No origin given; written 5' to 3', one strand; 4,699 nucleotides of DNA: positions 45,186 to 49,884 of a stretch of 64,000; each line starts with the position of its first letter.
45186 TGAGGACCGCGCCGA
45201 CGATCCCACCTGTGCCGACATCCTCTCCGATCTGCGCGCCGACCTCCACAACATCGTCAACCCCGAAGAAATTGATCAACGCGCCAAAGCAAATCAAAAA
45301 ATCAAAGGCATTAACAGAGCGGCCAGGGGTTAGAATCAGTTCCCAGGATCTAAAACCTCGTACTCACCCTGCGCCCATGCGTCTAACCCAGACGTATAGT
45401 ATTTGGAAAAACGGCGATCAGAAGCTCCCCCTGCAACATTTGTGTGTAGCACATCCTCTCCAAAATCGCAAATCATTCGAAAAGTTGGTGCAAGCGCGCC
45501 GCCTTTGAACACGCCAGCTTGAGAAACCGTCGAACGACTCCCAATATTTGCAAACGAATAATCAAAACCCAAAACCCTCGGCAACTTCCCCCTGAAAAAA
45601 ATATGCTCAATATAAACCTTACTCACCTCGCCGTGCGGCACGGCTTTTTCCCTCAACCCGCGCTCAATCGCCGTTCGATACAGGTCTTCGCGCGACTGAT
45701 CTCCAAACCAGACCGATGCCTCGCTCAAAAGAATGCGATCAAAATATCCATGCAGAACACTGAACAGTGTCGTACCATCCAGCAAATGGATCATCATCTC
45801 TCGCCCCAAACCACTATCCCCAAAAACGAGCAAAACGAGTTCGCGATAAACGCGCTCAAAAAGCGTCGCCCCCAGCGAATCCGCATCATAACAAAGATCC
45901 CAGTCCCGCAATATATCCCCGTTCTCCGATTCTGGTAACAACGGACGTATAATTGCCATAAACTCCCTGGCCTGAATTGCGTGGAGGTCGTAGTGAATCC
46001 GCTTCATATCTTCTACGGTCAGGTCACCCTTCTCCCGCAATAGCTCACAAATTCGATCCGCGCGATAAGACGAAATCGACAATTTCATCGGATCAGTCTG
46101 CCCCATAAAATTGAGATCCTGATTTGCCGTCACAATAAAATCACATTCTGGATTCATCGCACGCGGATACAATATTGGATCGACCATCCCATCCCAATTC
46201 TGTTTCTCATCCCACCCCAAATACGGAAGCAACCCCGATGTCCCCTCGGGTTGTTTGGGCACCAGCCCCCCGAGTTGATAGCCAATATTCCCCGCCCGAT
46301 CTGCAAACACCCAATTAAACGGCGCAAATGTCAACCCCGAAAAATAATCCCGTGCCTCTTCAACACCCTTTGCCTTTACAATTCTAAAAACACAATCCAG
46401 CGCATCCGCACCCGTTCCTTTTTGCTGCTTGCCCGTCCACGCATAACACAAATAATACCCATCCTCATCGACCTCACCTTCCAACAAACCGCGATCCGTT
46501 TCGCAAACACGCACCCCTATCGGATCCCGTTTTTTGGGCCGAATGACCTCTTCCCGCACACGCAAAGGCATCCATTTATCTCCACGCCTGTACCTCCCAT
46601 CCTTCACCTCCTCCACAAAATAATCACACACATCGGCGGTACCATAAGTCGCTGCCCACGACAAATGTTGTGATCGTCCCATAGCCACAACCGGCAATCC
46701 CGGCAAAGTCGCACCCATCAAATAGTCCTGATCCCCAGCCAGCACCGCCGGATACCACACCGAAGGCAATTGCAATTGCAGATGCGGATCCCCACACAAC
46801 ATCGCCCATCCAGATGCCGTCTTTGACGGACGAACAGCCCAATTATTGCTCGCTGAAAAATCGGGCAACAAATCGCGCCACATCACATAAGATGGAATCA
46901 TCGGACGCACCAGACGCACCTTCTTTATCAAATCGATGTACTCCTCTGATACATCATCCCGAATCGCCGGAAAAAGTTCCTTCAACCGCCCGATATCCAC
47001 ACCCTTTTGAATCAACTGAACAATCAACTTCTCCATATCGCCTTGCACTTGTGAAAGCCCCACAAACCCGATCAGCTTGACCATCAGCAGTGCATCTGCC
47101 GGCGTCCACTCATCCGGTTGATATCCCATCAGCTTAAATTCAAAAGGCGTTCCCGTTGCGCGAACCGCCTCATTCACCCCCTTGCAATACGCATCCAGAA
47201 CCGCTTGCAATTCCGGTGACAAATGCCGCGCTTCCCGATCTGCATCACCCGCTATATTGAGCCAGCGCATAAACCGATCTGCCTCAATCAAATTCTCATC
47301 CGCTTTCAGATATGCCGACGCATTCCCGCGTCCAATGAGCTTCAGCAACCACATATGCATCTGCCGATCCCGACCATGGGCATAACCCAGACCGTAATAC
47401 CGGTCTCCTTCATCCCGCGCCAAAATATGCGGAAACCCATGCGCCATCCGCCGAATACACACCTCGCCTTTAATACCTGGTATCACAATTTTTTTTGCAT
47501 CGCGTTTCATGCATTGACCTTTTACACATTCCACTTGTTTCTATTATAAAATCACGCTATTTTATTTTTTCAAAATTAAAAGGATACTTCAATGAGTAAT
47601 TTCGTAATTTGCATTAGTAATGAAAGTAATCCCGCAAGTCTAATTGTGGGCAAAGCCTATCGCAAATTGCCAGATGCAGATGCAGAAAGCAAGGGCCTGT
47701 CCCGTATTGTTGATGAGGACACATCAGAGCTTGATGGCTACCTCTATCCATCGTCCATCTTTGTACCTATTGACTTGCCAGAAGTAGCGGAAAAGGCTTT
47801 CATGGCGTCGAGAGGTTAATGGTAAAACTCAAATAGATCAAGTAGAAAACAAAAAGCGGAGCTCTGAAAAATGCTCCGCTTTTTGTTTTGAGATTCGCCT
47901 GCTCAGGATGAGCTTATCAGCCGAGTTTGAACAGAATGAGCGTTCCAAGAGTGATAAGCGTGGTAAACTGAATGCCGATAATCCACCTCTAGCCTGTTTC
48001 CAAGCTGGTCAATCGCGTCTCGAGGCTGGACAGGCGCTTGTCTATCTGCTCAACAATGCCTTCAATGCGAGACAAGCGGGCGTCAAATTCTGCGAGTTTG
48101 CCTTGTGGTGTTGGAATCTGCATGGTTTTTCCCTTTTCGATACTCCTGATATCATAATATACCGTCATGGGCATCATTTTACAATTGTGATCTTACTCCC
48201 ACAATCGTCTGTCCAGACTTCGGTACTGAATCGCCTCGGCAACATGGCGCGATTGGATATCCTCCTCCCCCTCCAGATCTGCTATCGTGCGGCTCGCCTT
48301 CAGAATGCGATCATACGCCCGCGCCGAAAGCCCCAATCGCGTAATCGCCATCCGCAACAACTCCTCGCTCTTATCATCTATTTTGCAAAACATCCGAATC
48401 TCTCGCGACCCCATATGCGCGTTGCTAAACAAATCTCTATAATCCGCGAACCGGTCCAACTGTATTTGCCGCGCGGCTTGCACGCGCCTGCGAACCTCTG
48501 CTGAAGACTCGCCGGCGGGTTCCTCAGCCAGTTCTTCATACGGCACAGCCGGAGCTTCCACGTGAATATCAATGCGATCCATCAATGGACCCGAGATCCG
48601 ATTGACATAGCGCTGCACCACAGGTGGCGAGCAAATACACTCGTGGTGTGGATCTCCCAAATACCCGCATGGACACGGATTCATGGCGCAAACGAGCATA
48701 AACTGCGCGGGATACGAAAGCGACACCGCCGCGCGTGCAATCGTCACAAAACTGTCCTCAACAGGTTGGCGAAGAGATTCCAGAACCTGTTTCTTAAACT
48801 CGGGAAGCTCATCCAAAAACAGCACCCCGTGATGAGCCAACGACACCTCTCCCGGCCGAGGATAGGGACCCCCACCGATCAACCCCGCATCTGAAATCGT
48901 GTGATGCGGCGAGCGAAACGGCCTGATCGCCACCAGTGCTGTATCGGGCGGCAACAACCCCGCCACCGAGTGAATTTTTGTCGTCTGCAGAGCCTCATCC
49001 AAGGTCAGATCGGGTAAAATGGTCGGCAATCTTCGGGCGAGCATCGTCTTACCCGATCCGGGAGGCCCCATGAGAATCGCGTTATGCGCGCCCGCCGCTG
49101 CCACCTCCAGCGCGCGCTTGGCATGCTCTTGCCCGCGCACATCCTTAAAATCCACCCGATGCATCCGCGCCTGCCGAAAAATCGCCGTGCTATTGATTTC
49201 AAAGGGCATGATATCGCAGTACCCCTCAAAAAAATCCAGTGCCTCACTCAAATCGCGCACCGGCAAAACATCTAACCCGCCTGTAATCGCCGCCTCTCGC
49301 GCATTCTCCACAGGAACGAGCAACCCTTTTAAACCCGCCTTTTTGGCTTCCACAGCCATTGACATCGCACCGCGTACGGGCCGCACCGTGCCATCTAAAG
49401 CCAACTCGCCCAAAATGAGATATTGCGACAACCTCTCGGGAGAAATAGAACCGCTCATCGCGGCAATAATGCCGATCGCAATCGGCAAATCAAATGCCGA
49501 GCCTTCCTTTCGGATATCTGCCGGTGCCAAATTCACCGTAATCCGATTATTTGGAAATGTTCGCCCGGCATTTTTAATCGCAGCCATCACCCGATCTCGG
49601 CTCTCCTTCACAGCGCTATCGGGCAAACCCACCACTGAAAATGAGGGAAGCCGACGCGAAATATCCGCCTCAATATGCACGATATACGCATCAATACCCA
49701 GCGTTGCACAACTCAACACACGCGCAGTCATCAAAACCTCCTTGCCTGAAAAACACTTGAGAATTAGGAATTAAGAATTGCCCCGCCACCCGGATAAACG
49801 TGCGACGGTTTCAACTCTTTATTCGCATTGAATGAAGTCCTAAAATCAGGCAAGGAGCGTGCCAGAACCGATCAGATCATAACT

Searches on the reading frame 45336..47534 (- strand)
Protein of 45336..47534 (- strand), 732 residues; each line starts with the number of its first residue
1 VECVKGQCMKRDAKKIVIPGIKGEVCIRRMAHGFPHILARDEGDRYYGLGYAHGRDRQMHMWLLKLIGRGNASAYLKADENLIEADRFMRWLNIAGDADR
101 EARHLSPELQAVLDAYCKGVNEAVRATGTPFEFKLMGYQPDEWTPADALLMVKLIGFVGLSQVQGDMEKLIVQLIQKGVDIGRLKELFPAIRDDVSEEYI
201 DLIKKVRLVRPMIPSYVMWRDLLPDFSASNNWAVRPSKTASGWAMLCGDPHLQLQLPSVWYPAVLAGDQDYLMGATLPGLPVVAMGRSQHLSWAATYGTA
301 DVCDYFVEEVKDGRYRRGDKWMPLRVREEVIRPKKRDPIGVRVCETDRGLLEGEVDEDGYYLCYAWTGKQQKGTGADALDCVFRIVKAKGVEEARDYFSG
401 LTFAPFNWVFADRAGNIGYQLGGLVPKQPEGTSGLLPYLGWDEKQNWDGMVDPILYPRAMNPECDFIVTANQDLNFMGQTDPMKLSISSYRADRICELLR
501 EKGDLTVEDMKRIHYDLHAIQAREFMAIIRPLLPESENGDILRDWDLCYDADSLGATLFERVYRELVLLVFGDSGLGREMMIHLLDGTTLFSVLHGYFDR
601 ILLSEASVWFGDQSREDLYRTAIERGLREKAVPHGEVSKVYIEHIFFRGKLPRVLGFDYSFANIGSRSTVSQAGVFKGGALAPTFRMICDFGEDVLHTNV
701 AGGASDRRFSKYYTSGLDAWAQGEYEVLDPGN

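Call 4: search_protein_families(library=pfam, proteins=[window:45336-47534:-])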
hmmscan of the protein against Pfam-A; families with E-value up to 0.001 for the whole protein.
window:45336-47534:- (732 aa): 1 family
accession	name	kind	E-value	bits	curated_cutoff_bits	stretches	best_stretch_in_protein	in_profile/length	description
PF01804.23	Penicil_amidase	-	2.4e-140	470.2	21.3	1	25-726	2-664/675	Penicillin amidase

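Call 19: search_protein_families(library=ncbifam, proteins=[window:45336-47534:-], max_evalue=0.00001)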
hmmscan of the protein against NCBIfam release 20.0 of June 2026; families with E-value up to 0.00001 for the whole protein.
window:45336-47534:- (732 aa): 1 family
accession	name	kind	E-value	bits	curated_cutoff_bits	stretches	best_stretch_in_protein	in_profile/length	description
NF051460.1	bi_acylase_PvdQ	equivalog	2.3e-18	65.5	950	2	26-125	29-134/763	bifunctional acylase PvdQ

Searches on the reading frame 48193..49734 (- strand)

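Call 8: search_protein_families(library=pfam, proteins=[window:48193-49734:-])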
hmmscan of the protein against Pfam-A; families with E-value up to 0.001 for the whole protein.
window:48193-49734:- (513 aa): 10 families
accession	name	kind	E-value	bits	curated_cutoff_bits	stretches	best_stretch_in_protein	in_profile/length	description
PF01078.27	Mg_chelatase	-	2.1e-95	318.4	20.3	1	195-401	1-206/207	Magnesium chelatase, subunit ChlI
PF13541.12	ChlI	-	2.2e-47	160.4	27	1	21-144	1-121/121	Subunit ChlI of Mg-chelatase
PF13335.12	Mg_chelatase_C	-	4.6e-33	114.1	26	1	408-505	1-94/94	Magnesium chelatase, subunit ChlI C-terminal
PF00493.29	MCM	-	5.5e-07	29.4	23.3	1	294-356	114-176/224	MCM P-loop domain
PF07728.20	AAA_5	-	1.1e-06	29.1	22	0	219-240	2-23/139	AAA domain (dynein-related subfamily)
PF05362.19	Lon_C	-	1.5e-05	25.1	21.1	1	54-148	85-176/205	Lon protease (S16) C-terminal proteolytic domain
PF05496.18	RuvB_N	-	0.00021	21.5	27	0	196-234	6-51/159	Holliday junction DNA helicase RuvB P-loop domain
PF13401.12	AAA_22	-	0.00036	21.3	27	0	217-241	6-30/130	AAA domain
PF00158.32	Sigma54_activat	-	0.00048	20.3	20.2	0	293-328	85-120/168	Sigma-54 interaction domain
PF13191.12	AAA_16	-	0.00053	21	32.6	0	206-241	13-49/167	AAA ATPase domain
